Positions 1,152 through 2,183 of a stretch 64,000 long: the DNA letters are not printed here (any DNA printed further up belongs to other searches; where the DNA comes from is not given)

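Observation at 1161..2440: Pair of ~57-bp inverted palindromic repeats bracketing the exported Nudix gene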

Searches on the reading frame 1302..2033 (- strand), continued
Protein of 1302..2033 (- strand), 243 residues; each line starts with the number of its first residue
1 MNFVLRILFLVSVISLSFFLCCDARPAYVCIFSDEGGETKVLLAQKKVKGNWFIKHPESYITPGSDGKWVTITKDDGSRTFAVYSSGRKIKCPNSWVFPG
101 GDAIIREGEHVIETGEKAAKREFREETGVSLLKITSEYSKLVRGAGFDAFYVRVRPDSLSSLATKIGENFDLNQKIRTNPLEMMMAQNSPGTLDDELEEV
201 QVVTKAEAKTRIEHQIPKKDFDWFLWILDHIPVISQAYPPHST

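Call 64: list_cluster_members(proteins=[window:1302-2033:-, window:9982-12108:+, window:2475-2813:-])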
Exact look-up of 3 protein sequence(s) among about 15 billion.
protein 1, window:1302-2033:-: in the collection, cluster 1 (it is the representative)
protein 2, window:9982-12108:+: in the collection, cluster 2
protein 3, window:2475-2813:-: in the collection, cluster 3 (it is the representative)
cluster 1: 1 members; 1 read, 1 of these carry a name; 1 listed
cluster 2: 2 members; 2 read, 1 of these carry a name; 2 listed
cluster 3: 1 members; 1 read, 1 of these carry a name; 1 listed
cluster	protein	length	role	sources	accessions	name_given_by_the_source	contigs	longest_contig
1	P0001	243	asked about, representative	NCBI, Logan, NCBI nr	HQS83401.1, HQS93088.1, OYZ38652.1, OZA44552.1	MAG: hypothetical protein B7Y25_00045 [Alphaproteobacteria bacterium 16-39-46]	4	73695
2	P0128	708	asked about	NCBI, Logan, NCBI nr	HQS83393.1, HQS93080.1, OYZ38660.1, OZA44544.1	MAG: hypothetical protein B7Y25_00085 [Alphaproteobacteria bacterium 16-39-46]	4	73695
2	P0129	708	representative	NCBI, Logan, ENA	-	-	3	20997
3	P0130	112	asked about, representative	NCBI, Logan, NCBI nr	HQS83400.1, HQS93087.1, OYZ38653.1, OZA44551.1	MAG: hypothetical protein B7Y25_00050 [Alphaproteobacteria bacterium 16-39-46]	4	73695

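Call 65: find_encoding_contigs(protein=P0129, flank=10000, max_places=6)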
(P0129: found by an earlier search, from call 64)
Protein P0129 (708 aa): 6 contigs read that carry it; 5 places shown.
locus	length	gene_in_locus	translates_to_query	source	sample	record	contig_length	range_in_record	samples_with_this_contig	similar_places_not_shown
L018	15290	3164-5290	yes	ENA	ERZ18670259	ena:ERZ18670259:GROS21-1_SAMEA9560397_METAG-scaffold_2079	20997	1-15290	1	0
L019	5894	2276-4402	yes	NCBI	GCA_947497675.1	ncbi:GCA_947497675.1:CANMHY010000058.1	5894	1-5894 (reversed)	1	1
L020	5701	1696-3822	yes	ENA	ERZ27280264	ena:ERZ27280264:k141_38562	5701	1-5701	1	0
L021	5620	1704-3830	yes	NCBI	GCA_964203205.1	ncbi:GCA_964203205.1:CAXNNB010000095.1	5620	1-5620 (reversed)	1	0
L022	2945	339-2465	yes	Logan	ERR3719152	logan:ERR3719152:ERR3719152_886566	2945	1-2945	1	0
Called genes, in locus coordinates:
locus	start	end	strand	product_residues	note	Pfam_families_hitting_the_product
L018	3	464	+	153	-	?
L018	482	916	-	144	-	PF13384:HTH_23 (faint), PF13518:HTH_28, PF13551:HTH_29 (faint)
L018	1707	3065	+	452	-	PF00753:Lactamase_B, PF23023:Anti-Pycsar_Apyc1 (faint), PF12706:Lactamase_B_2, PF16661:Lactamase_B_6, PF10996:Beta-Casp, PF07521:RMMBL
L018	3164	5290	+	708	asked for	PF22745:Nlig-Ia, PF01653:DNA_ligase_aden, PF03120:OB_DNA_ligase, PF03119:DNA_ligase_ZBD, PF12826:HHH_2, PF00533:BRCT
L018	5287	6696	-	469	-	PF00749:tRNA-synt_1c, PF19269:Anticodon_2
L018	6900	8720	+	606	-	PF00496:SBP_bac_5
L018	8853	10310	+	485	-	PF01637:ATPase_2, PF13191:AAA_16 (weak), PF13173:AAA_14, PF13401:AAA_22 (weak)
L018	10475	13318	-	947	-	-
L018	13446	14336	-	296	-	PF00140:Sigma70_r1_2 (weak), PF04542:Sigma70_r2, PF04545:Sigma70_r4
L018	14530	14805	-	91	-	PF01850:PIN (weak)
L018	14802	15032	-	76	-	PF04014:MazE_antitoxin, PF15937:PrlF_antitoxin (weak)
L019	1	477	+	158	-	?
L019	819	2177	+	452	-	PF00753:Lactamase_B, PF23023:Anti-Pycsar_Apyc1 (faint), PF12706:Lactamase_B_2, PF16661:Lactamase_B_6, PF10996:Beta-Casp, PF07521:RMMBL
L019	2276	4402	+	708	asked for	PF22745:Nlig-Ia, PF01653:DNA_ligase_aden, PF03120:OB_DNA_ligase, PF03119:DNA_ligase_ZBD, PF12826:HHH_2, PF00533:BRCT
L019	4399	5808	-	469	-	PF00749:tRNA-synt_1c, PF19269:Anticodon_2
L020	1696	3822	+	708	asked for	PF22745:Nlig-Ia, PF01653:DNA_ligase_aden, PF03120:OB_DNA_ligase, PF03119:DNA_ligase_ZBD, PF12826:HHH_2, PF00533:BRCT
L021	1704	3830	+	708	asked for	PF22745:Nlig-Ia, PF01653:DNA_ligase_aden, PF03120:OB_DNA_ligase, PF03119:DNA_ligase_ZBD, PF12826:HHH_2, PF00533:BRCT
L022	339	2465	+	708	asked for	PF22745:Nlig-Ia, PF01653:DNA_ligase_aden, PF03120:OB_DNA_ligase, PF03119:DNA_ligase_ZBD, PF12826:HHH_2, PF00533:BRCT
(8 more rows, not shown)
